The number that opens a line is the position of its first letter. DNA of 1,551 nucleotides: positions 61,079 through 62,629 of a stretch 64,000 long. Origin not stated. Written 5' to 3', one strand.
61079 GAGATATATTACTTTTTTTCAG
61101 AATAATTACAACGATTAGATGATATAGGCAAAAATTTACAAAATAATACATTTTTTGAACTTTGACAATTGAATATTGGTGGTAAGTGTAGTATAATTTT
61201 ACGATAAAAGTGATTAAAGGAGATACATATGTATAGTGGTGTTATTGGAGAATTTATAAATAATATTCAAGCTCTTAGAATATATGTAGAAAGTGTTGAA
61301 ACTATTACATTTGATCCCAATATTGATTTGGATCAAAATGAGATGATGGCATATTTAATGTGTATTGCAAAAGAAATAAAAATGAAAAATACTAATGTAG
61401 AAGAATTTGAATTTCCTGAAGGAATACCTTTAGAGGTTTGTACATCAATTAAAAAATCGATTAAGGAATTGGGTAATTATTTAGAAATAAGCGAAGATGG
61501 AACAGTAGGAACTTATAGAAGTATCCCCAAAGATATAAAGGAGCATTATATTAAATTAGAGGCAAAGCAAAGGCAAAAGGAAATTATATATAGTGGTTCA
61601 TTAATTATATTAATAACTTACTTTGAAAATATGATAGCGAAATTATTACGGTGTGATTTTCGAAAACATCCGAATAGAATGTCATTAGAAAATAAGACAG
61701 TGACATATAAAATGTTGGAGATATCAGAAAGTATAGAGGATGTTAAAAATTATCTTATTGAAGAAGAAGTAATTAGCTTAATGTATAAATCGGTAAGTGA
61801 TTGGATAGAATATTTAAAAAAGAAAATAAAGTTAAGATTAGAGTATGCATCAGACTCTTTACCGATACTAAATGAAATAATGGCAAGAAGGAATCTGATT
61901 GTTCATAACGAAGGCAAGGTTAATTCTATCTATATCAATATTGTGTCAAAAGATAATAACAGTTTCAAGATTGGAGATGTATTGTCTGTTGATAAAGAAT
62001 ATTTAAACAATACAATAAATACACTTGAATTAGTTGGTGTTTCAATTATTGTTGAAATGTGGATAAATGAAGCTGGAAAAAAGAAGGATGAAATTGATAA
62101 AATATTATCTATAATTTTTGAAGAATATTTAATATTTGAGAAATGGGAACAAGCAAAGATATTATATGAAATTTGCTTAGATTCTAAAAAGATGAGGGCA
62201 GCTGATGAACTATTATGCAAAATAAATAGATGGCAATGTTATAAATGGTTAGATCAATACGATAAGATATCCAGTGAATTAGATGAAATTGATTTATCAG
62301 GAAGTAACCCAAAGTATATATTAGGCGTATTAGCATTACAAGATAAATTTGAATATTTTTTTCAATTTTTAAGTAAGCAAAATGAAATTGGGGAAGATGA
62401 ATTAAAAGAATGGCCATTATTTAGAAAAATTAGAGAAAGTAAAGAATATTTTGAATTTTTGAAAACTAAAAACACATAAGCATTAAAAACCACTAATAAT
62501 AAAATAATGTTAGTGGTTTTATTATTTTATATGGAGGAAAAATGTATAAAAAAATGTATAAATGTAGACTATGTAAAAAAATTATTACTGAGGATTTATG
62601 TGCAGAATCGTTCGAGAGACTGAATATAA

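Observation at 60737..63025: AT-rich island next to the integrase carries a self-contained HEPN-motif gene: a candidate prophage-encoded defence or abortive-infection system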

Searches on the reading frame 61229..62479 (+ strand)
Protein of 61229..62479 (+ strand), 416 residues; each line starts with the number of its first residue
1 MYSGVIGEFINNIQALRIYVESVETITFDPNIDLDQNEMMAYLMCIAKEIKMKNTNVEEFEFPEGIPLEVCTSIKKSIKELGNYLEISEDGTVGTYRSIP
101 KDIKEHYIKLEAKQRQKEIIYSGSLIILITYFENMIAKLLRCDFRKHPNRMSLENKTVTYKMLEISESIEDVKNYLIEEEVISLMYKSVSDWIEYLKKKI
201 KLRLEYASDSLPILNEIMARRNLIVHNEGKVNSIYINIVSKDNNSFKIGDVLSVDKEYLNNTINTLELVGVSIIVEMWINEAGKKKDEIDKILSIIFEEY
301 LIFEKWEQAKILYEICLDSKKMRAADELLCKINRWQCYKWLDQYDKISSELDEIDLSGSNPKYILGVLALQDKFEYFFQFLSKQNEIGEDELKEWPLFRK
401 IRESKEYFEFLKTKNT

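Call 4: search_protein_families(library=pfam, proteins=[window:61229-62476:+], max_evalue=1)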
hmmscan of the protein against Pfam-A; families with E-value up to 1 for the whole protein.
window:61229-62476:+ (416 aa): 2 families
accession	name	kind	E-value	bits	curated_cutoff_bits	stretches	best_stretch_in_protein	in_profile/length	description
PF18735.6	HEPN_RiboL-PSP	-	0.00013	22.3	28.4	1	101-246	8-178/191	RiboL-PSP-HEPN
PF09440.15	eIF3_N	-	0.23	12.2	26.8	0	145-205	61-121/133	eIF3 subunit 6 N terminal domain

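Call 5: search_protein_families(library=padloc, proteins=[window:61229-62476:+], max_evalue=1)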
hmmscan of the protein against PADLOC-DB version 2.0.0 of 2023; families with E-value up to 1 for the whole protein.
window:61229-62476:+ (416 aa): 0 families

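Call 6: search_protein_families(library=ncbifam, proteins=[window:61229-62476:+], max_evalue=1)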
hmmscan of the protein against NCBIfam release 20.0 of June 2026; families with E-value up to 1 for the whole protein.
window:61229-62476:+ (416 aa): 1 family
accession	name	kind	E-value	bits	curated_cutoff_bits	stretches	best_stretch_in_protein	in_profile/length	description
NF010209.0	PRK13676.1-1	equivalog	0.051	14.3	130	1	6-34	83-111/113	YlbF/YmcA family competence regulator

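Call 7: search_protein_families(library=phrogs, proteins=[window:61229-62476:+], max_evalue=1)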
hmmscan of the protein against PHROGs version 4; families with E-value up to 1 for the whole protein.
window:61229-62476:+ (416 aa): 2 families
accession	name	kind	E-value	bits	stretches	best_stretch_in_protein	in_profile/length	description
phrog_36142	-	unknown function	0.12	13.5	1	169-247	55-132/163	-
phrog_16569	-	head and packaging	0.62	11.4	0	161-189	10-38/66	virion structural protein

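Call 8: find_homologous_proteins(query=window:61229-62476:+, max_evalue=0.001)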
Query window:61229-62476:+ (416 aa): 70 proteins with E <= 0.001 among 6858 candidates.
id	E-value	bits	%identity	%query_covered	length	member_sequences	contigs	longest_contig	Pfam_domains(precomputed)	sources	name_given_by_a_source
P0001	1.2e-267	905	100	100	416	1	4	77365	-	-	-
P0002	7.9e-244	827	90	99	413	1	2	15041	-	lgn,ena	-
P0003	1.3e-153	530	59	98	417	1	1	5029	-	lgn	-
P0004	1.7e-149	516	57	98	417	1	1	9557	-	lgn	-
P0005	8.3e-147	507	56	98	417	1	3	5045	-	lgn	-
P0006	2.7e-146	506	54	98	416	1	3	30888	PF18735.7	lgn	-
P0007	3.1e-146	505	54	98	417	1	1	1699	PF18735.7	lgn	-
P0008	8.1e-146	504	57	98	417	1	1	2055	-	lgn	-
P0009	1.8e-145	503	54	98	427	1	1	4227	PF18735.7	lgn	-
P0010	2.0e-145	503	55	98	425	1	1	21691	-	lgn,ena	-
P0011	2.2e-145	503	57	99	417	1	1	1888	-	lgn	-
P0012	1.2e-144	500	55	98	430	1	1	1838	-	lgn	-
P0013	7.0e-144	498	54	100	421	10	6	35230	-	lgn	-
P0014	1.1e-143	497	54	98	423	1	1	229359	PF18735.7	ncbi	ncbi:MAG: hypothetical protein ACI4EE_12995 [Lachnospiraceae bacterium]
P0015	8.2e-143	494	54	100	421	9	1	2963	PF18735.7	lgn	-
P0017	2.6e-140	486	54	98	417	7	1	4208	PF18735.7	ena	-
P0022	1.8e-136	473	53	98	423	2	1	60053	PF18735.7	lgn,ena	-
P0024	2.8e-134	466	51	98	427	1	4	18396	PF18735.7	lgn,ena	-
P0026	3.3e-130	453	53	97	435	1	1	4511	PF18735.7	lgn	-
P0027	5.1e-129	449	52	98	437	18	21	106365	-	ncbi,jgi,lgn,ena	jgi:hypothetical protein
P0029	4.3e-128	446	61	78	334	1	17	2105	PF18735.7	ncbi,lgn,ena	-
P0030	5.8e-128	445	50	98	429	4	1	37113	PF18735.7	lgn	-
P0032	2.3e-118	414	45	100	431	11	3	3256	PF18735.7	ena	-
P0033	4.7e-117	409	47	98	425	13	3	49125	PF18735.7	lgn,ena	-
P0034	1.0e-116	408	47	98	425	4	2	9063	PF18735.7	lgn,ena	-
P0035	2.3e-113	397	57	79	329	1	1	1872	PF18735.7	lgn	-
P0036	2.5e-111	390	47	98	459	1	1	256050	-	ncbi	ncbi:hypothetical protein LXJ15735_04450 [Lacrimispora xylanolytica]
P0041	3.4e-108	380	55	77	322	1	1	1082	PF18735.7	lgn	-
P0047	1.4e-103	365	44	98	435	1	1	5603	PF18735.7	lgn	-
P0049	1.3e-101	358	44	98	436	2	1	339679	-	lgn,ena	-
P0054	1.3e-99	352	42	98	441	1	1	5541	PF18735.7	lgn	-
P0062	3.2e-31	127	31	74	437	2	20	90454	PF18735.7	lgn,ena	-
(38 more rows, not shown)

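Call 9: search_solved_structures(query=window:61229-62476:+, max_evalue=10, show_alignments=2)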
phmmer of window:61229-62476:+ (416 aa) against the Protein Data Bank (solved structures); distinct sequences matched with E-value up to 10: 0.

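Call 12: search_protein_families(library=pfam, alignment_id=A1, max_evalue=0.01)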
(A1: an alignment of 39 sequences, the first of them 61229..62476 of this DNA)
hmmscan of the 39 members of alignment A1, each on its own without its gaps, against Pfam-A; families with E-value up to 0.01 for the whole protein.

A. member 1, window:61229-62476:+ (416 aa): 1 family
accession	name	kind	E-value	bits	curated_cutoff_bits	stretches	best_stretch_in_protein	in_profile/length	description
PF18735.6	HEPN_RiboL-PSP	-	0.00013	22.3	28.4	1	101-246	8-178/191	RiboL-PSP-HEPN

B. families by the number of members that match (of 39 scanned): 3 families
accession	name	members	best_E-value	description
PF18735.6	HEPN_RiboL-PSP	19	4.7e-08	RiboL-PSP-HEPN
PF18215.6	Rtt106_N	1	0.0061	Histone chaperone Rtt106 N-terminal domain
PF02536.19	mTERF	1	0.0062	mTERF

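Call 13: search_solved_structures(query=A1, max_evalue=10, show_alignments=3)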
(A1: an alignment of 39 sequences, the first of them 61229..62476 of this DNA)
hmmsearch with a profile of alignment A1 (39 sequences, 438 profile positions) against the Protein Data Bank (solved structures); distinct sequences matched with E-value up to 10: 4.
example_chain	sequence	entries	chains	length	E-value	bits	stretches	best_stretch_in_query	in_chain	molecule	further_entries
8th8_S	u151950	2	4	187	0.0084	18.4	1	3-111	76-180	Coiled-coil domain-containing protein 153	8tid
6s18_A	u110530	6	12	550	1.6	10.8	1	13-127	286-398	Aromatic acid chemoreceptor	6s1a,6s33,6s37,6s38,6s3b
3g6b_A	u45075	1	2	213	2.5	10.2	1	50-127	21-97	Methyl-accepting chemotaxis protein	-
3g67_A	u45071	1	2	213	4.8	9.3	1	50-127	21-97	Methyl-accepting chemotaxis protein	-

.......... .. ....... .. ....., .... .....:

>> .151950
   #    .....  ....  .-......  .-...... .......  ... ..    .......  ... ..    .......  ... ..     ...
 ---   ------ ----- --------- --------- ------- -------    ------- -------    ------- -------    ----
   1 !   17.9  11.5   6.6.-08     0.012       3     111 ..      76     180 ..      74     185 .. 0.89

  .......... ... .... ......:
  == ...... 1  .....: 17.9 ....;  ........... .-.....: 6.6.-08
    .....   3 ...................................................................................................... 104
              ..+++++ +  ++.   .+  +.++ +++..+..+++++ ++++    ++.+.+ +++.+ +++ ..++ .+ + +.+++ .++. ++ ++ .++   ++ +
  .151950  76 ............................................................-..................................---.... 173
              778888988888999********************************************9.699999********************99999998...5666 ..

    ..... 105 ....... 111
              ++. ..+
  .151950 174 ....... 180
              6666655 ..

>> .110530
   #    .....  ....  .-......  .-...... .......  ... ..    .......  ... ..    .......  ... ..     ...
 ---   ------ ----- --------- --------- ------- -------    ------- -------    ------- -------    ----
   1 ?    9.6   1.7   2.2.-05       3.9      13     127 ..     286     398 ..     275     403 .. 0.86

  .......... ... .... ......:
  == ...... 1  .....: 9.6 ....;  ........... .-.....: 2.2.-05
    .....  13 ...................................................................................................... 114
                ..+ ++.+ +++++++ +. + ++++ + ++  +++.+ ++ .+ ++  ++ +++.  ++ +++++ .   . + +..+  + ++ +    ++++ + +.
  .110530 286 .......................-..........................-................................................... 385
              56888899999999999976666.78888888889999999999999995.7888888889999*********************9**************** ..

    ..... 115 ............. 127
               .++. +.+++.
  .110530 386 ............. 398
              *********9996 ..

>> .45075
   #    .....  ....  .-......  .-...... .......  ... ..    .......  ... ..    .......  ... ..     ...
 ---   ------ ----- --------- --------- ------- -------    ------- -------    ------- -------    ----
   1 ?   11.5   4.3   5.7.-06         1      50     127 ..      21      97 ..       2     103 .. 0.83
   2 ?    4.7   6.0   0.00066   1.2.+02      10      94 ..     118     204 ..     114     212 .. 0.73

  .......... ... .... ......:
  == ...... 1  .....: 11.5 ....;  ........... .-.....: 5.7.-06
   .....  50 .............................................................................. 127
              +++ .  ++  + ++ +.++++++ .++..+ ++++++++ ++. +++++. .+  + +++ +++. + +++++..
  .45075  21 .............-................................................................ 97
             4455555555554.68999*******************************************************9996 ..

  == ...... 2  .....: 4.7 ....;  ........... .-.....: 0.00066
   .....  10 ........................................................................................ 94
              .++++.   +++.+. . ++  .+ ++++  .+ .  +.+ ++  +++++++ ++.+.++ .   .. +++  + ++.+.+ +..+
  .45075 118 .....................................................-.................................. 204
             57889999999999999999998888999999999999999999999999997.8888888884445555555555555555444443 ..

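Call 21: find_encoding_contigs(protein=window:61229-62479:+, flank=8000, max_places=4)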
Protein window:61229-62479:+ (416 aa): 8 contigs read that carry it; 4 places shown.
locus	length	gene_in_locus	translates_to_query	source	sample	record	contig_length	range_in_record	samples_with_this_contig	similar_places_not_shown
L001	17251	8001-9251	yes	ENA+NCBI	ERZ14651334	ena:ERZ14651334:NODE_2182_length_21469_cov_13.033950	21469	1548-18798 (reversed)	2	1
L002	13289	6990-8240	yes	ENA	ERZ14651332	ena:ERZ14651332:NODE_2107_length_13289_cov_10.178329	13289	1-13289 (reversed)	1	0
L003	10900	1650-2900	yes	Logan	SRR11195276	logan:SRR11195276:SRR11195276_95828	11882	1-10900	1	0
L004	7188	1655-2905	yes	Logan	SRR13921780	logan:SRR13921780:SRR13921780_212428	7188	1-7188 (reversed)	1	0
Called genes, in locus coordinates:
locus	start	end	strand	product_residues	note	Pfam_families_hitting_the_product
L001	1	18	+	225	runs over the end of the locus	PF01464:SLT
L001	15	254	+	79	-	-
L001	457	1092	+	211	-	PF23343:REP_ORF2-G2P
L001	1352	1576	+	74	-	-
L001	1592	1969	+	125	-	-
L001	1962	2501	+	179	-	-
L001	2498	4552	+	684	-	PF14284:PcfJ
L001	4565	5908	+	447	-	PF12961:DUF3850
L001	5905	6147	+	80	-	-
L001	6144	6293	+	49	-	-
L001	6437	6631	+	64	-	-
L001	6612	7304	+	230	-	-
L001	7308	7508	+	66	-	-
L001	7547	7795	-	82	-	-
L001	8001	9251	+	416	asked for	-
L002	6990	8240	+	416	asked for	-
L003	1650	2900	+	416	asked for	-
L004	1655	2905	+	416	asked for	-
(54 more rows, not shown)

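Call 22: find_encoding_contigs(protein=P0027, flank=8000, max_places=6)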
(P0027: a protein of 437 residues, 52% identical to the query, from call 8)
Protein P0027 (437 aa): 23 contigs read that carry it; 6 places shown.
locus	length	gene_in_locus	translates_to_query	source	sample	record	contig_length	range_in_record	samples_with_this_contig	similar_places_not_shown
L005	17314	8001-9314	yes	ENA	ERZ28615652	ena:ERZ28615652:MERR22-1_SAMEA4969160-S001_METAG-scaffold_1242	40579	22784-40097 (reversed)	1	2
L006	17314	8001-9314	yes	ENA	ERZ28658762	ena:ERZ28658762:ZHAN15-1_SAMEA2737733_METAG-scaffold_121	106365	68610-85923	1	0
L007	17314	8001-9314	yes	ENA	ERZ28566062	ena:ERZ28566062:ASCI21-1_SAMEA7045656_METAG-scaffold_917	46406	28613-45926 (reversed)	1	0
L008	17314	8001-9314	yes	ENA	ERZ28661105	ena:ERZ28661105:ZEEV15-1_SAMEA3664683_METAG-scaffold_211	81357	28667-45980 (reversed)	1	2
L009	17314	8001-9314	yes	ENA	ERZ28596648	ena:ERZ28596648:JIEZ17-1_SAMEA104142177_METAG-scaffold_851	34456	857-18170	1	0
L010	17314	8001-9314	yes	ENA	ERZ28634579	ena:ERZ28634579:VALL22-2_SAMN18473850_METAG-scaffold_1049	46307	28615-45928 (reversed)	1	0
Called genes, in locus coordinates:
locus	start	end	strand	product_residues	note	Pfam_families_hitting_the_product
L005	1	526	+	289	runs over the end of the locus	PF00483:NTP_transferase, PF12804:NTP_transf_3 (weak)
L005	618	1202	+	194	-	PF00908:dTDP_sugar_isom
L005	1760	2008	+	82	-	-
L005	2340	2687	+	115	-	-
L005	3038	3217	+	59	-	-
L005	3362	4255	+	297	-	-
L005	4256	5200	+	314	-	PF08902:DUF1848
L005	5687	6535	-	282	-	PF01610:DDE_Tnp_ISL3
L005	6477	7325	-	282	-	PF14690:Zn_ribbon_ISL3, PF01610:DDE_Tnp_ISL3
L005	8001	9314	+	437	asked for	-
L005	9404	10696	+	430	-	-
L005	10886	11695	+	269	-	PF13191:AAA_16 (weak), PF13401:AAA_22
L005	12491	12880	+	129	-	PF04851:ResIII, PF00270:DEAD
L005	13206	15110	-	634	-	-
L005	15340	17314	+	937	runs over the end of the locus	PF13306:LRR_5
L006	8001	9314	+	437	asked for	-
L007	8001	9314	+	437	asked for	-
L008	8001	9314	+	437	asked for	-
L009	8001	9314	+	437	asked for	-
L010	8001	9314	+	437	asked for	-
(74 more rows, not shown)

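Call 23: predict_structure(alignment_id=A1)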
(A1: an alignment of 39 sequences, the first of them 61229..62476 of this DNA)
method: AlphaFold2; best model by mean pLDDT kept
length: 416 residues; sequences in the alignment: 39
mean_pLDDT: 89.1   pTM: 0.84
mean pLDDT of the five models: 89.1, 88.2, 88.0, 87.3, 87.0
residues with pLDDT >= 90: 242; 70-90: 154; 50-70: 18; < 50: 2
segments of 3 or more residues with pLDDT < 50: none
pLDDT, mean of each block of 10 residues (from residue 1): 94 93 61 75 88 80 79 88 87 85 89 81 95 98 91 87 90 93 95 95 95 95 90 87 73 89 98 96 90 96 96 96 92 97 94 84 93 93 87 91 90 69
secondary structure, 60 per line:
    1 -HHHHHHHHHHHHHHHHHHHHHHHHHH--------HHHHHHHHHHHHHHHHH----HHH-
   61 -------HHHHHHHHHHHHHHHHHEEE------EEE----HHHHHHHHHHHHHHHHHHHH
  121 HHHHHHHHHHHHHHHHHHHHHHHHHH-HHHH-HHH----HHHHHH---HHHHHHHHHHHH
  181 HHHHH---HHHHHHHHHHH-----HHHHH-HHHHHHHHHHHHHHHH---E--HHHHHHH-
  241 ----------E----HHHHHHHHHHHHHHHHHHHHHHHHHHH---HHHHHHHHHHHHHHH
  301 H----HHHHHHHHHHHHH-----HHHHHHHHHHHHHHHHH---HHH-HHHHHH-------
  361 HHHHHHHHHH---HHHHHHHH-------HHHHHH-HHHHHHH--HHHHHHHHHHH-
elements in order: H2-27 H36-52 H68-84 E85-87 E94-96 H101-146 H148-151 H160-165 H169-185 H189-199 H205-209 H211-226 H233-239 H256-282 H286-301 H306-318 H324-340 H348-353 H361-370 H374-381 H389-394 H396-402 H405-415

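Call 24: find_encoding_contigs(protein=P0014, flank=7000, max_places=2)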
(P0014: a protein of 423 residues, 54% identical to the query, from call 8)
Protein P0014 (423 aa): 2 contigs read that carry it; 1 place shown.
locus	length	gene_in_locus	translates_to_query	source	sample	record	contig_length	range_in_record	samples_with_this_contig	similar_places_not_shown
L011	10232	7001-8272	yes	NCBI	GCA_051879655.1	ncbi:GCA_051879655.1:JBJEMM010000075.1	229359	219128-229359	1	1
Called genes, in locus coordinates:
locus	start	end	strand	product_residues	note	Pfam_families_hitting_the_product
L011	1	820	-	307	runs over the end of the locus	-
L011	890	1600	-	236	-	PF00520:Ion_trans, PF07885:Ion_trans_2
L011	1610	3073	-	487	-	PF10544:T5orf172, PF13455:MUG113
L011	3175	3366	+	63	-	-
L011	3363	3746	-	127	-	PF12844:HTH_19, PF13560:HTH_31, PF01381:HTH_3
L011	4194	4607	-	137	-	PF10711:DUF2513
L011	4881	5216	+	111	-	-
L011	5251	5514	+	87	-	-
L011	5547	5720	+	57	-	-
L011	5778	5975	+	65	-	-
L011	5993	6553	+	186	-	-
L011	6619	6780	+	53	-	-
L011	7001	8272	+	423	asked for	PF18735:HEPN_RiboL-PSP (weak)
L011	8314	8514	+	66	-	-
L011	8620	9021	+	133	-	PF25682:Phage_VG64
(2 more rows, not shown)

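Call 25: find_encoding_contigs(protein=P0036, flank=7000, max_places=2)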
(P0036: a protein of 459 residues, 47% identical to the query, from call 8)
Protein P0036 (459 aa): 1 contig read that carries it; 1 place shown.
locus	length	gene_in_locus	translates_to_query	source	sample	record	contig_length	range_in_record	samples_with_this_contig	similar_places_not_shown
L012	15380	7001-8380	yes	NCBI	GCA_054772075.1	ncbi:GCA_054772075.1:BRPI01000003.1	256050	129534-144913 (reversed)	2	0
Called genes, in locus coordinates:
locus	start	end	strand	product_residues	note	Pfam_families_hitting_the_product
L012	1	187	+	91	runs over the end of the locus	-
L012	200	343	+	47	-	-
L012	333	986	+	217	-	PF09588:YqaJ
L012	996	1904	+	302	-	PF07083:DUF1351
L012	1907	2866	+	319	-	PF03837:RecT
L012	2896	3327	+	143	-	-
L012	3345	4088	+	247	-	-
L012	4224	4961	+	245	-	-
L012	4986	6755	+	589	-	-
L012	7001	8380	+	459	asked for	-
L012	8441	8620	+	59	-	-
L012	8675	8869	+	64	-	-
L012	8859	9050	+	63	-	-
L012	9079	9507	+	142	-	-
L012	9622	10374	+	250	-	PF02086:MethyltransfD12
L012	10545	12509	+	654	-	PF00931:NB-ARC (weak), PF20720:nSTAND3 (faint), PF05729:NACHT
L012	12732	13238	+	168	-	PF03592:Terminase_2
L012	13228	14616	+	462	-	-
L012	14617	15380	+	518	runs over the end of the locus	-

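Call 28: fold_search(model_id=the predicted structure, library=pdb)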
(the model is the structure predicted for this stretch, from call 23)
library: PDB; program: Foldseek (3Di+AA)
matches with E <= 10: 228; with E <= 0.001: 0
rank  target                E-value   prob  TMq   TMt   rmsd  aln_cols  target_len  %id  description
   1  8e5t_6                4.7e-01  0.14  0.17  0.14  24.6       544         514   10  Yeast co-transcriptional Noc1-Noc2 RNP assembly checkpoint intermediate (released 2023-04-12)
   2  5g04_Y                5.6e-01  0.15  0.17  0.15  23.3       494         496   12  Structure of the human APC-Cdc20-Hsl1 complex (released 2016-05-25)
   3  9gaw_J                6.1e-01  0.13  0.17  0.14  23.8       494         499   13  High-resolution structure of the Anaphase-promoting complex/cyclosome (APC/C) bound to co-activator Cdh1 (released 2024-08-14)
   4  5tqb_B                6.1e-01  0.12  0.15  0.17  19.8       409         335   10  Crystal structure of assembly chaperone of ribosomal protein L4 (Acl4) in complex with ribosomal protein L4 (RpL4) (released 2017-02-15)
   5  5dbk_A                6.4e-01  0.33  0.21  0.24  22.3       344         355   16  apo form of the quorum sensor NprR from B. thuringiensis (released 2016-07-13)
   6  4ui9_Y                6.4e-01  0.14  0.17  0.15  24.6       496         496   12  Atomic structure of the human Anaphase-Promoting Complex (released 2015-06-17)
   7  8cws_A                6.7e-01  0.08  0.12  0.12  24.2       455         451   13  Accurate computational design of genetically encoded 3D protein crystals (released 2023-11-01)
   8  4ui9_X                7.6e-01  0.13  0.18  0.15  22.9       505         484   12  Atomic structure of the human Anaphase-Promoting Complex (released 2015-06-17)
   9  5g04_X                8.3e-01  0.15  0.21  0.18  23.0       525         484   13  Structure of the human APC-Cdc20-Hsl1 complex (released 2016-05-25)
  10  9a0f_L2               8.7e-01  0.08  0.16  0.12  30.5       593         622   13  Integrative model of the wild type yeast nuclear pore complex (released 2020-08-28)
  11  7pks_W                9.4e-01  0.13  0.20  0.17  22.4       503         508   11  Structural basis of Integrator-mediated transcription regulation (released 2021-12-08)
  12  4gpk_B                9.9e-01  0.18  0.18  0.21  23.0       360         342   14  Crystal structure of NprR in complex with its cognate peptide NprX (released 2013-07-03)
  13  5u1t_A                9.9e-01  0.18  0.22  0.07  23.9       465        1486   10  Crystal structure of the Saccharomyces cerevisiae separase-securin complex at 2.6 angstrom resolution (released 2017-02-08)
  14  4gpk_G                1.0e+00  0.20  0.20  0.23  22.5       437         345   12  Crystal structure of NprR in complex with its cognate peptide NprX (released 2013-07-03)
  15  5u1s_A                1.0e+00  0.16  0.20  0.07  21.9       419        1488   12  Crystal structure of the Saccharomyces cerevisiae separase-securin complex at 3.0 angstrom resolution (released 2017-02-08)
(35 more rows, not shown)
